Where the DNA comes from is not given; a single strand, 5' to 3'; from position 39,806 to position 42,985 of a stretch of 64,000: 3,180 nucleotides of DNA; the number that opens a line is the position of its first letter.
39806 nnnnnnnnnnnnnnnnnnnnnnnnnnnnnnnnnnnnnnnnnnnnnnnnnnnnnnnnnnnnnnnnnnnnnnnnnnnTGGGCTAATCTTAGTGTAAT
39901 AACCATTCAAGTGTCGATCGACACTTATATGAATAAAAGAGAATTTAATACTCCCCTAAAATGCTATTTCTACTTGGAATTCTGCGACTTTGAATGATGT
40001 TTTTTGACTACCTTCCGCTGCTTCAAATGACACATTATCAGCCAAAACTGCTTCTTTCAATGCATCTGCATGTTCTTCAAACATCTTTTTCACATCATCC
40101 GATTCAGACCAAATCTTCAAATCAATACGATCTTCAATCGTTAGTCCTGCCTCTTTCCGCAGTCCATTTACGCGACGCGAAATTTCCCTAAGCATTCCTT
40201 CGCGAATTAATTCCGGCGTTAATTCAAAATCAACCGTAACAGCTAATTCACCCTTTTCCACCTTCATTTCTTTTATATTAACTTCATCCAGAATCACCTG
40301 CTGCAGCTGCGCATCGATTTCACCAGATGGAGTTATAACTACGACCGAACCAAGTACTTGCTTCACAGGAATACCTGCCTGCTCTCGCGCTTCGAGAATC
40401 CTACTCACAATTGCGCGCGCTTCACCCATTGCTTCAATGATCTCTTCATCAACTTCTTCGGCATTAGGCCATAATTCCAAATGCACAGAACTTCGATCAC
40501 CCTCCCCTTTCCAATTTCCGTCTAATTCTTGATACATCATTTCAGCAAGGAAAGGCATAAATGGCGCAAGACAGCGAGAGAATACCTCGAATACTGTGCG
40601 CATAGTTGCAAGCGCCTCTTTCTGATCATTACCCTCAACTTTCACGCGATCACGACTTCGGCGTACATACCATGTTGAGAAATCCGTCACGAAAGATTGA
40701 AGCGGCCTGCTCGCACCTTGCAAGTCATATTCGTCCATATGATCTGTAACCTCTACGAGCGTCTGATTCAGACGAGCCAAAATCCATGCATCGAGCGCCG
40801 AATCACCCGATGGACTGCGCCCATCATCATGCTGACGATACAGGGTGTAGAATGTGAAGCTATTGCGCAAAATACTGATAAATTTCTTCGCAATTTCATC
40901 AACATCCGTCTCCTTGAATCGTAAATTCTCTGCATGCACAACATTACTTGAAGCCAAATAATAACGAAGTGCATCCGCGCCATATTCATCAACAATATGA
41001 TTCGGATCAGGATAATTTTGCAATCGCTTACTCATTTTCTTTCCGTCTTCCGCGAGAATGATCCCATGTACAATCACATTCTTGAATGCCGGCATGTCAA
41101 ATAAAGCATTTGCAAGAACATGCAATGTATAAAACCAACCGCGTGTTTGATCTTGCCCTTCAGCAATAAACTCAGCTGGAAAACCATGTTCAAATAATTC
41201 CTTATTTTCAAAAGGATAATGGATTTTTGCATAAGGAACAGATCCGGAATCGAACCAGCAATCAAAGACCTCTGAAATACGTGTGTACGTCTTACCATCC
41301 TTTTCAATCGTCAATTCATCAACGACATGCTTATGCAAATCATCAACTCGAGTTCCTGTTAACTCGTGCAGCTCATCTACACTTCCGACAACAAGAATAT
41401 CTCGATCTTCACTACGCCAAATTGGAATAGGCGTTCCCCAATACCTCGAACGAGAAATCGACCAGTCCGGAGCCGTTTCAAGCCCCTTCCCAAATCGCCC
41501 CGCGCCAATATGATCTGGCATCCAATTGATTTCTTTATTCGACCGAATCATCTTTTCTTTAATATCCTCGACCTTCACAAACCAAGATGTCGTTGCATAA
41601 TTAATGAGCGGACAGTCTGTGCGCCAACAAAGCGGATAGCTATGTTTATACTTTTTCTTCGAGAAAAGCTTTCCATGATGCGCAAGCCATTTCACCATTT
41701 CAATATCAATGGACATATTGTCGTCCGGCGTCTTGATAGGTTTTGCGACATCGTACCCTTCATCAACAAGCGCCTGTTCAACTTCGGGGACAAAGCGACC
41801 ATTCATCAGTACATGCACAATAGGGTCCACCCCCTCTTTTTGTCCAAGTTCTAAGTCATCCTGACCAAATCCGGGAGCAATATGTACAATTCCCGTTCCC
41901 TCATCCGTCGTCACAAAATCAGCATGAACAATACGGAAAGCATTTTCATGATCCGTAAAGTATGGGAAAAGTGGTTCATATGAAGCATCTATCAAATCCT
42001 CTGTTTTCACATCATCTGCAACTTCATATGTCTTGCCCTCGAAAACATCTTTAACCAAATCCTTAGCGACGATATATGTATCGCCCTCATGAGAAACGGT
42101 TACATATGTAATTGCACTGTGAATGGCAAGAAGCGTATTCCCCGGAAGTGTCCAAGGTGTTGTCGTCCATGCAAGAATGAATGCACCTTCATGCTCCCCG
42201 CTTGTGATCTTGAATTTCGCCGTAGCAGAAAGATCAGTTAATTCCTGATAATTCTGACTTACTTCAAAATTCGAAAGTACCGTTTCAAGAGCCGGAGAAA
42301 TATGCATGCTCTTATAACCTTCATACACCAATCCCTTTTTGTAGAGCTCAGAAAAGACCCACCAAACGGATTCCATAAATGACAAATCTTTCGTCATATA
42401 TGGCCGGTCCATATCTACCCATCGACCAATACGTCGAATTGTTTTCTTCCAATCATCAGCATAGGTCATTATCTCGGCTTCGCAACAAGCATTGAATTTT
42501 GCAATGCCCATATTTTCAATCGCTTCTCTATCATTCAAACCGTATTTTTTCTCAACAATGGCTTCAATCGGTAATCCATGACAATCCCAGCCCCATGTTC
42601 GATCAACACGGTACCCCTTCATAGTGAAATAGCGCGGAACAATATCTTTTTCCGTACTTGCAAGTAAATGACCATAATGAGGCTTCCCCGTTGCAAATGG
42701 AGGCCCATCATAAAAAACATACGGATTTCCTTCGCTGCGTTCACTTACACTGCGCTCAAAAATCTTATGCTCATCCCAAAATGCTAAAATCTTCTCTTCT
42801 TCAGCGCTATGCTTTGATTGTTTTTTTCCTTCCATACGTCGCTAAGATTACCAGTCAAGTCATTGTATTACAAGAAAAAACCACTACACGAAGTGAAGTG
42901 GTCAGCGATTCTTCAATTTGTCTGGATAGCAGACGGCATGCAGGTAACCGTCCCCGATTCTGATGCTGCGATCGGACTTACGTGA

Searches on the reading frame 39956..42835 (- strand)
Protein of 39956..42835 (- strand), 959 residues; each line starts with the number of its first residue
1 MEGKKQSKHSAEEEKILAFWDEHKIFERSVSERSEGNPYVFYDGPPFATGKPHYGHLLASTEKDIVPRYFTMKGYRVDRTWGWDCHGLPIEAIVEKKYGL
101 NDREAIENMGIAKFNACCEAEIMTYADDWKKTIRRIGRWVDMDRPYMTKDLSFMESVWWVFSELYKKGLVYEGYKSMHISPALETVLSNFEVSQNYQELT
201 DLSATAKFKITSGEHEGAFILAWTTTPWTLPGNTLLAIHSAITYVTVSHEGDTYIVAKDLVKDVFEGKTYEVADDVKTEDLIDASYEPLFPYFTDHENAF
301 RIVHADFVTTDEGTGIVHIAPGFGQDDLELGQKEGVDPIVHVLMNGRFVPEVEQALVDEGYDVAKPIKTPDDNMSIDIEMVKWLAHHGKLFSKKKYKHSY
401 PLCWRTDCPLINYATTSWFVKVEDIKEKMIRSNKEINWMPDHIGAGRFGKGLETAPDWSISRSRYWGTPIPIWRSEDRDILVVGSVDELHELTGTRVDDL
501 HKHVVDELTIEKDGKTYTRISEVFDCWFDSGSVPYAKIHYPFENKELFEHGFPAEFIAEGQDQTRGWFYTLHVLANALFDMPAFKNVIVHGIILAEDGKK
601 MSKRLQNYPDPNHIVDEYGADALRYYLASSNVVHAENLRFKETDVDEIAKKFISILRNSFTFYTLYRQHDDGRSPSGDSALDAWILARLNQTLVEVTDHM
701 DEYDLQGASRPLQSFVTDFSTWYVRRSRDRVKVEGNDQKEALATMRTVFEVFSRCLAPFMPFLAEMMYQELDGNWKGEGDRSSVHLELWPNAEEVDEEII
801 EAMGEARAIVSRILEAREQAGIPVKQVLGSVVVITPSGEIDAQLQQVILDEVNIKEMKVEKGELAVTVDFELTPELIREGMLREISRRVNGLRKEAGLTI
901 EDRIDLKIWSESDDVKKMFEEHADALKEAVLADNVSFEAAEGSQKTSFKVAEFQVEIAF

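Call 78: find_encoding_contigs(protein=window:39956-42835:-, flank=10000, max_places=1)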
Protein window:39956-42835:- (959 aa): 4 contigs read that carry it; 1 place shown.
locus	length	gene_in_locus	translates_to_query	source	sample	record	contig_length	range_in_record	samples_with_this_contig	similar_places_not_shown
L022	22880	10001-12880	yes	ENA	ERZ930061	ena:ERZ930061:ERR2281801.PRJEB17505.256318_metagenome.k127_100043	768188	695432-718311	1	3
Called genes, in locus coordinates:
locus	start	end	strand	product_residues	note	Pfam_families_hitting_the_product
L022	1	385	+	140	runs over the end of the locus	PF00293:NUDIX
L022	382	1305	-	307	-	PF01116:F_bP_aldolase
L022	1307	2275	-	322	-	PF00294:PfkB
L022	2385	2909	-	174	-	-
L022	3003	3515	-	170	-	PF13847:Methyltransf_31, PF02390:Methyltransf_4 (weak), PF13649:Methyltransf_25 (faint), PF08242:Methyltransf_12 (weak)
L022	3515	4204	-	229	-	PF01479:S4, PF00849:PseudoU_synth_2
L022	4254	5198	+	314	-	-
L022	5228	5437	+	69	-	-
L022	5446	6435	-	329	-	PF02779:Transket_pyr, PF02780:Transketolase_C, PF22613:Transketolase_C_1 (weak)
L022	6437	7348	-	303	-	PF13292:DXP_synthase_N (weak), PF00456:Transketolase_N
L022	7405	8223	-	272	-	PF13473:Cupredoxin_1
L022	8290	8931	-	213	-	PF00834:Ribul_P_3_epim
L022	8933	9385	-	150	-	PF02502:LacAB_rpiB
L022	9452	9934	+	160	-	-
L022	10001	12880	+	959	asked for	PF00133:tRNA-synt_1, PF01406:tRNA-synt_1e (faint), PF09334:tRNA-synt_1g (weak), PF08264:Anticodon_1, PF19302:DUF5915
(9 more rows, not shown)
